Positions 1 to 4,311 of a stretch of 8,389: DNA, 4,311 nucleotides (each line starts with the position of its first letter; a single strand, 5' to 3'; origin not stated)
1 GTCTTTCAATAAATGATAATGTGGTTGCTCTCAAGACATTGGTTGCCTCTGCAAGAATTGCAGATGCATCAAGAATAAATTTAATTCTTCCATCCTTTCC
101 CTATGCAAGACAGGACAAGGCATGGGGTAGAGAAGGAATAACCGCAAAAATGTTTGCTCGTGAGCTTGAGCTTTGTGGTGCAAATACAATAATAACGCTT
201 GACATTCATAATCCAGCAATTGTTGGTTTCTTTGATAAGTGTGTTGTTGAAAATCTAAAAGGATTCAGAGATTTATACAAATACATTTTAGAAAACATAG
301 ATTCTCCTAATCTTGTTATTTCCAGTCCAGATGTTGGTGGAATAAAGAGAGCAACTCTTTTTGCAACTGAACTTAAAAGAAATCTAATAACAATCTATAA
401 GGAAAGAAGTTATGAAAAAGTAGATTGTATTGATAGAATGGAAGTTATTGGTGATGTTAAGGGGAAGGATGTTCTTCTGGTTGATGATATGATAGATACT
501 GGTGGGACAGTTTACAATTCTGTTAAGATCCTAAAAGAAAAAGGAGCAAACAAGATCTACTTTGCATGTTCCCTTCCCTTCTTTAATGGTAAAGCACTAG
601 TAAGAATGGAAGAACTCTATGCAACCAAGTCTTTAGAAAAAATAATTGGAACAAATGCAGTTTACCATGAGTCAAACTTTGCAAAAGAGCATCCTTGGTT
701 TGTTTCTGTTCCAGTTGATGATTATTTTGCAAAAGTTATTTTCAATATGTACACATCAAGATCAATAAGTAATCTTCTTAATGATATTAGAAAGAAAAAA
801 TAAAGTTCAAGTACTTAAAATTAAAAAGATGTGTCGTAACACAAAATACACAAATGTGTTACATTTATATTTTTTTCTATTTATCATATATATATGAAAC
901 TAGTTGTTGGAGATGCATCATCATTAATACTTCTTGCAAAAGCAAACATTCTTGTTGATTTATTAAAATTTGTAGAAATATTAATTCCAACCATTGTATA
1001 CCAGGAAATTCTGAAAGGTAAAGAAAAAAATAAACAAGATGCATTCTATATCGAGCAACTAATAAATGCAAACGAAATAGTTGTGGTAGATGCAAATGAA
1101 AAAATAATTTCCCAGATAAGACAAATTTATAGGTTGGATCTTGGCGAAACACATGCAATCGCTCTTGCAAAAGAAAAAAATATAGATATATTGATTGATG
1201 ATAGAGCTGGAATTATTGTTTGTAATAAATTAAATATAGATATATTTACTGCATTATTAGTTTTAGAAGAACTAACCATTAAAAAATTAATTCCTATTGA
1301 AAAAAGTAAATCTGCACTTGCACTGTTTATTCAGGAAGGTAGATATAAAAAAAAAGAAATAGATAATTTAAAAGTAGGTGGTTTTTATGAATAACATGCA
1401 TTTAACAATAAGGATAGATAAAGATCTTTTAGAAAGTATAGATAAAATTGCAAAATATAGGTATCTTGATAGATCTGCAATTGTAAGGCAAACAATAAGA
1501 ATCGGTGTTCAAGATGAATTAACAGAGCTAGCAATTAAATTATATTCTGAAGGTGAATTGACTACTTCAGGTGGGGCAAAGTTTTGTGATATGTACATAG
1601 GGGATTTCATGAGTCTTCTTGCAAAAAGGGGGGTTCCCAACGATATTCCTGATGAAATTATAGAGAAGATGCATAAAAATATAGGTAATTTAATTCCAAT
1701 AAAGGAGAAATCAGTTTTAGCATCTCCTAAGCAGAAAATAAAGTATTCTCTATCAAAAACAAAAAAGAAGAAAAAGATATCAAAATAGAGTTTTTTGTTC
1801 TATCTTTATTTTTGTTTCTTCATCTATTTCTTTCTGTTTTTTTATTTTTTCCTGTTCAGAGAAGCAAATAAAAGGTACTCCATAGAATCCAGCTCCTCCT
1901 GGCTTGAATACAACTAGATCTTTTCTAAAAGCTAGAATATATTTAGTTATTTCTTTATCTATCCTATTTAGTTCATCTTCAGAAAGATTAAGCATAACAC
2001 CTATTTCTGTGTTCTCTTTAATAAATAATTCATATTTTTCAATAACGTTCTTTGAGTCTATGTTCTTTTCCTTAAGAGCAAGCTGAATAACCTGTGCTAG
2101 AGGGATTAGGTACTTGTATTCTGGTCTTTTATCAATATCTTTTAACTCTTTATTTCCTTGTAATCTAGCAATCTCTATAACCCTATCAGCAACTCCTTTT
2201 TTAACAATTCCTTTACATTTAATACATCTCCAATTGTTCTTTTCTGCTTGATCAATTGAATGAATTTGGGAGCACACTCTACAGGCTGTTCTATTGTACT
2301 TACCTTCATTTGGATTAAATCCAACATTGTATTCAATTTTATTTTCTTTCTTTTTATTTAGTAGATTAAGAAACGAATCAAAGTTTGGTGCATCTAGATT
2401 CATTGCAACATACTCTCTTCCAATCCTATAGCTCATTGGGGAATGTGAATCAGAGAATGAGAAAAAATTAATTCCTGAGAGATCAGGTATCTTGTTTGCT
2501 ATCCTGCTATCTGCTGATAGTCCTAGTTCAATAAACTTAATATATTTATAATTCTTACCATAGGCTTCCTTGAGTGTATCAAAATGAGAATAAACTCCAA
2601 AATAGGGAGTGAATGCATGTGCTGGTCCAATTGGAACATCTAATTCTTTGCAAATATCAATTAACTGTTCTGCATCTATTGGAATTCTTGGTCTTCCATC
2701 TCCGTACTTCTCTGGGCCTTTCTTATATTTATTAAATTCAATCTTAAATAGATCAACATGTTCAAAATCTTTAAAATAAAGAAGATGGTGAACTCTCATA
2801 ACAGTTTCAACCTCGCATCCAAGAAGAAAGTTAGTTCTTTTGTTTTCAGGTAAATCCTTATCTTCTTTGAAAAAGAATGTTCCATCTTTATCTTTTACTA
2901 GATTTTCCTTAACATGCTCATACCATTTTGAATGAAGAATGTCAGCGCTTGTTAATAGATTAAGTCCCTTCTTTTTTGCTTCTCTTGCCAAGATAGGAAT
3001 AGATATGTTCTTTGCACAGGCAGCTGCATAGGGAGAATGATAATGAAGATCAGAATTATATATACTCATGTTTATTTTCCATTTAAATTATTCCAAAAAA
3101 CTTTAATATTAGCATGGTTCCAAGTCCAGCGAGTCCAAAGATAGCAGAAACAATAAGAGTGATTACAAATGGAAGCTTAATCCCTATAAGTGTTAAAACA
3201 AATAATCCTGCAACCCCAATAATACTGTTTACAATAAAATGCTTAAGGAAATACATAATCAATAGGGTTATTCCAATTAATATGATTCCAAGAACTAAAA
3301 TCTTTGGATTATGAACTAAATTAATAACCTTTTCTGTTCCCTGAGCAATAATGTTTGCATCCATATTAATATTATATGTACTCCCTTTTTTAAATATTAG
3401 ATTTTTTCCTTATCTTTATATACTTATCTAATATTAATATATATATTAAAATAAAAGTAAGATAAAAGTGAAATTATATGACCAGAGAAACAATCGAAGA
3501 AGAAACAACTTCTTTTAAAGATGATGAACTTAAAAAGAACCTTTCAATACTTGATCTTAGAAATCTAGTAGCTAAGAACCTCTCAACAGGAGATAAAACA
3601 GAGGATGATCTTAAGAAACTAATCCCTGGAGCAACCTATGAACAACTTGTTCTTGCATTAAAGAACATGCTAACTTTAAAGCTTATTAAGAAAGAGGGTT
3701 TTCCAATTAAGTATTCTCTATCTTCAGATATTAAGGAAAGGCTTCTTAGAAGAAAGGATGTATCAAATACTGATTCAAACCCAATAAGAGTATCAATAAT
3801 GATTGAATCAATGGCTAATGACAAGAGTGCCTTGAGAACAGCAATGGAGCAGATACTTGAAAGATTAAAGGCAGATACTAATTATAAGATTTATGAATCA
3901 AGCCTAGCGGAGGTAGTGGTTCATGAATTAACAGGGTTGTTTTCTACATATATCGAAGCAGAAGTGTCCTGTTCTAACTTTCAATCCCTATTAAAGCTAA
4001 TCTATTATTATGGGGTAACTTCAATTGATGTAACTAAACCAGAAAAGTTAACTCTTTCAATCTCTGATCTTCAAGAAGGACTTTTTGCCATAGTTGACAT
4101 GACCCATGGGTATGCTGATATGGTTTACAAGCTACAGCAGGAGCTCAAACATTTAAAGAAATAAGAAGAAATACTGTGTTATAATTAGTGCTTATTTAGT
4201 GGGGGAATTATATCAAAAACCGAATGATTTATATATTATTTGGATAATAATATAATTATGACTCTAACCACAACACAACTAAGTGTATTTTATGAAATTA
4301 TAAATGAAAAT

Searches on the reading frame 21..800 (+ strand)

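Call 4: search_protein_families(library=pfam, proteins=[window:21-800:+], max_evalue=1)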
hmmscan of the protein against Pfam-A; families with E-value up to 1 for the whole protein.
window:21-800:+ (260 aa): 6 families
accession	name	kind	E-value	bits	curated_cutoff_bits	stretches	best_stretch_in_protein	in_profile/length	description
PF14572.12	Pribosyl_synth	-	6.8e-14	52.7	27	1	140-252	75-182/184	Phosphoribosyl synthetase-associated domain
PF00156.33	Pribosyltran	-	1.4e-13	50.9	26.3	1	81-191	14-127/158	Phosphoribosyl transferase domain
PF13793.12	Pribosyltran_N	-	1.9e-09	37.8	25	1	3-53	66-117/117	N-terminal domain of ribose phosphate pyrophosphokinase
PF14681.12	UPRTase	-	0.0001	22.3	27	1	145-184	117-158/206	Uracil phosphoribosyltransferase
PF24390.1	PRTase-CE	-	0.0034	17.7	27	1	122-209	80-169/253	PRTase-CE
PF15609.12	PRTase_2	-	0.0062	16.5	28.8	1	149-191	120-162/188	Phosphoribosyl transferase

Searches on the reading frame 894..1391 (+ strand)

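Call 4: search_protein_families(library=pfam, proteins=[window:894-1391:+], max_evalue=1)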
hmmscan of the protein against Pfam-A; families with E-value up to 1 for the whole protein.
window:894-1391:+ (166 aa): 2 families
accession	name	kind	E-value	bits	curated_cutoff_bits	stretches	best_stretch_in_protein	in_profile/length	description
PF01850.27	PIN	-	0.00026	22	23.6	1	27-104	29-112/120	PIN domain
PF13638.12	PIN_4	-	0.065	14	21.9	1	12-61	7-56/132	PIN domain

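Call 6: search_protein_families(library=ncbifam, proteins=[window:894-1391:+], max_evalue=1)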
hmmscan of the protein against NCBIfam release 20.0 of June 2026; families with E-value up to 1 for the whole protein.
window:894-1391:+ (166 aa): 4 families
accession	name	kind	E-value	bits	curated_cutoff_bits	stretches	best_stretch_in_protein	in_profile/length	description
NF047959.1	TA_toxin_VapC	equivalog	0.011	15.8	80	1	17-80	20-81/125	type II toxin-antitoxin system VapC family toxin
NF009148.0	PRK12496.1-5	equivalog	0.019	14.8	243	1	28-120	21-113/163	hypothetical protein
NF003004.0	PRK03814.1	equivalog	0.093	13.1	84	0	97-141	4-48/86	oxaloacetate decarboxylase subunit gamma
NF009146.0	PRK12496.1-3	equivalog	0.16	11.7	268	1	45-133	29-115/162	hypothetical protein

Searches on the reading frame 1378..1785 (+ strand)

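Call 4: search_protein_families(library=pfam, proteins=[window:1378-1785:+], max_evalue=1)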
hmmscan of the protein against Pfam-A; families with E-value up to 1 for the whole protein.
window:1378-1785:+ (136 aa): 4 families
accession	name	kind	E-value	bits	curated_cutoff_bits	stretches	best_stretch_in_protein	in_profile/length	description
PF03683.19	UPF0175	-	3.1e-08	33.6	27.9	1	48-87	21-60/75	Uncharacterised protein family (UPF0175)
PF01402.27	RHH_1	-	1.4e-05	25.3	20.5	1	9-41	2-34/39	Ribbon-helix-helix protein, copG family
PF19891.5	DUF6364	-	0.0076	17.1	27.3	1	8-55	4-49/70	Family of unknown function (DUF6364)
PF19807.5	DUF6290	-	0.053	14.2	27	1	9-55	4-50/72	Family of unknown function (DUF6290)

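Call 6: search_protein_families(library=ncbifam, proteins=[window:1378-1785:+], max_evalue=1)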
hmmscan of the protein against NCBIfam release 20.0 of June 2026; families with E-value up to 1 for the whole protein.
window:1378-1785:+ (136 aa): 7 families
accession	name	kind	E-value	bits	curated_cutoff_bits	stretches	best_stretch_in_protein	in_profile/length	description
NF053762.1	aCcr1_fam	equivalog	2.2e-07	30.6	60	1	10-41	4-35/38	aCcr1 family cell cycle regulator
TIGR02793.1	nikR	equivalog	9.7e-05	22.7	175.45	1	9-50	3-45/129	nickel-responsive transcriptional regulator NikR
NF002815.0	PRK02967.1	equivalog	0.0002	21.4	83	1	9-50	4-46/139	nickel-responsive transcriptional regulator NikR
NF003381.0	PRK04460.1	equivalog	0.01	15.9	105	1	7-43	5-42/139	nickel-responsive transcriptional regulator NikR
TIGR00006.1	TIGR00006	equivalog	0.021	14.3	154.3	1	15-66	181-236/310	16S rRNA (cytosine(1402)-N(4))-methyltransferase RsmH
TIGR01755.1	flav_wrbA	equivalog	0.11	12.4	132.5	1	85-116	37-68/197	NAD(P)H:quinone oxidoreductase type IV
NF041551.1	YlcI_YnfO_N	subfamily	0.14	12.2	30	0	9-23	5-19/42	YlcI/YnfO family protein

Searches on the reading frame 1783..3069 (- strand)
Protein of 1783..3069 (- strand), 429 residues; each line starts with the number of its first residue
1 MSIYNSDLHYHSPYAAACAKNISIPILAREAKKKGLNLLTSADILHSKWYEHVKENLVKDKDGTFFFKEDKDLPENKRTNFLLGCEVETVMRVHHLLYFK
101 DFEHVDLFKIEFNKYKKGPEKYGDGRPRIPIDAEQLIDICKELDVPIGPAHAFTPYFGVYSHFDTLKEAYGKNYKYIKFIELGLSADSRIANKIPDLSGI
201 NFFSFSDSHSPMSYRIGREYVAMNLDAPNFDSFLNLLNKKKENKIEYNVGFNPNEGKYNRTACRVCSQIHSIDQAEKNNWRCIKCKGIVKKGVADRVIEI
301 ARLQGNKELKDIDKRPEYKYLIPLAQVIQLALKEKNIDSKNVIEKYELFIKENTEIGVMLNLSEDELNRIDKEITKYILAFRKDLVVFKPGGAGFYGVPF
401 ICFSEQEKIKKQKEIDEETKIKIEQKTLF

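Call 4: search_protein_families(library=pfam, proteins=[window:1783-3069:-], max_evalue=1)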
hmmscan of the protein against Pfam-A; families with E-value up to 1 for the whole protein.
window:1783-3069:- (429 aa): 0 families

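Call 5: search_protein_families(library=padloc, proteins=[window:1783-3069:-], max_evalue=1)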
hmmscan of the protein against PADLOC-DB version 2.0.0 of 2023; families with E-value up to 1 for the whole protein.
window:1783-3069:- (429 aa): 0 families

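Call 6: search_protein_families(library=ncbifam, proteins=[window:1783-3069:-], max_evalue=1)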
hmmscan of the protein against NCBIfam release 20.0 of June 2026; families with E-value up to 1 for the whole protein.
window:1783-3069:- (429 aa): 1 family
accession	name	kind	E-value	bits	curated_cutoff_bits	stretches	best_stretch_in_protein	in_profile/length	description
TIGR00375.1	TIGR00375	hypoth_equivalog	2.1e-69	234.7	326.6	1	5-397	1-372/374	TIGR00375 family protein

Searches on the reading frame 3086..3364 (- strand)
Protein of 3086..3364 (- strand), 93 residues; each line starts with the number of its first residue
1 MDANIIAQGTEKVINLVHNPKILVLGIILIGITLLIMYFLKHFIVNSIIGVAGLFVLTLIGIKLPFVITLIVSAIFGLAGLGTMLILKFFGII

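Call 4: search_protein_families(library=pfam, proteins=[window:3086-3364:-], max_evalue=1)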
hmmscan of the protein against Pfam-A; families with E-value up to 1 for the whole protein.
window:3086-3364:- (93 aa): 1 family
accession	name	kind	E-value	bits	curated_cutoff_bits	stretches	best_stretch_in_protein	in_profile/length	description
PF07441.16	BofA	-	0.083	13.5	26.1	1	23-90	3-75/75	SigmaK-factor processing regulatory protein BofA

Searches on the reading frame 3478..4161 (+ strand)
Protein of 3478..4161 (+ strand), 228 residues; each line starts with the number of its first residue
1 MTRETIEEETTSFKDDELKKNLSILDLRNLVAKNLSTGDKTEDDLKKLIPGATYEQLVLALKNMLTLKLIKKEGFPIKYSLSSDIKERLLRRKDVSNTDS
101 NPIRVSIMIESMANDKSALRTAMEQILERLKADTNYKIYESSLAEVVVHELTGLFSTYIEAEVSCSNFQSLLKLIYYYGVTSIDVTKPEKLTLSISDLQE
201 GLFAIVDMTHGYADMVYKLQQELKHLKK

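Call 4: search_protein_families(library=pfam, proteins=[window:3478-4161:+], max_evalue=1)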
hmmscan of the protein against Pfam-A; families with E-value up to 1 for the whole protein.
window:3478-4161:+ (228 aa): 0 families

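Call 5: search_protein_families(library=padloc, proteins=[window:3478-4161:+], max_evalue=1)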
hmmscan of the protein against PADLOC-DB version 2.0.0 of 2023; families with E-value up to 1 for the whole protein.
window:3478-4161:+ (228 aa): 0 families

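Call 6: search_protein_families(library=ncbifam, proteins=[window:3478-4161:+], max_evalue=1)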
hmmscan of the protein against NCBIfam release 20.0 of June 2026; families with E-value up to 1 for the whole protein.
window:3478-4161:+ (228 aa): 1 family
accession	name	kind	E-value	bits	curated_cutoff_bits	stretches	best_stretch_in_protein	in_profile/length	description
NF002170.0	PRK01005.1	equivalog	0.0091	15.8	280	1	114-152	68-106/208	V-type ATP synthase subunit E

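Call 92: find_related_loci(query=window:3478-4161:+, collection=metagenome_contigs, flank=5000)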
Query window:3478-4161:+ (228 aa) in metagenome_contigs; peptide patterns used: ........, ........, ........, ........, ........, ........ (x = any residue, [..] = any of these).
453 stretches matched a pattern; 10 encode a relative of the query (tblastn E <= 1e-3); 10 distinct loci.
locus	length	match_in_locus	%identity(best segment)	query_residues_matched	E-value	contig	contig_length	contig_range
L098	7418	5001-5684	83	1-228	2e-128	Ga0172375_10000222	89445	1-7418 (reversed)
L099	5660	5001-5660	83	7-226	5e-124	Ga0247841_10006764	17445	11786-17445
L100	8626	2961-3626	82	7-228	2e-123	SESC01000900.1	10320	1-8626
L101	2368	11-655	58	12-227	4e-81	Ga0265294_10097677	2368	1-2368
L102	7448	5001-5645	57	12-227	1e-78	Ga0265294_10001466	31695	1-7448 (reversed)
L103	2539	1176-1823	57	12-228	2e-80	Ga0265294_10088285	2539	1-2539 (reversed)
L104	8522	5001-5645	57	12-227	1e-78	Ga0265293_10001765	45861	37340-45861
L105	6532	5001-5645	52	12-228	6e-74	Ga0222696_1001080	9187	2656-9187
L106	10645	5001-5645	52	12-228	6e-74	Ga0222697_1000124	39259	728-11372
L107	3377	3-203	87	162-228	3e-36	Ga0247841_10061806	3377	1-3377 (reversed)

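Call 97: search_protein_families(library=pfam, proteins=[L098:5694-6578:+, L100:3898-5172:+, L107:250-1569:-], max_evalue=0.001)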
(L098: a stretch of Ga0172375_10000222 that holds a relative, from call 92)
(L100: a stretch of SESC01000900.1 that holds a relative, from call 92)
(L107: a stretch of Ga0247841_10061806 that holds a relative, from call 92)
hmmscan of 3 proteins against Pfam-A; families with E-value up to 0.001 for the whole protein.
L098:5694-6578:+ (295 aa): 0 families

L100:3898-5172:+ (425 aa): 2 families
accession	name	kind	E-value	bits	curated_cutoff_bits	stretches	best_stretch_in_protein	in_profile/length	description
PF13173.12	AAA_14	-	2.2e-34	118.7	27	1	44-174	3-129/129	AAA domain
PF13635.12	DUF4143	-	5.5e-25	88.4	28.1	1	230-373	2-159/160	Domain of unknown function (DUF4143)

L107:250-1569:- (440 aa): 5 families
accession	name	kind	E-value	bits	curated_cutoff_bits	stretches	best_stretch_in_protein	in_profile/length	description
PF13173.12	AAA_14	-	8.3e-35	120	27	1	54-188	3-129/129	AAA domain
PF13635.12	DUF4143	-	1.3e-19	70.9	28.1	1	245-385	2-160/160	Domain of unknown function (DUF4143)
PF20720.3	nSTAND3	-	1.5e-05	25.2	27.2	1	37-165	1-110/155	Novel STAND NTPase 3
PF13401.12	AAA_22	-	0.00011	23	27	0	53-91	5-40/130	AAA domain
PF12802.13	MarR_2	-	0.00014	22.4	27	1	262-300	10-47/61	MarR family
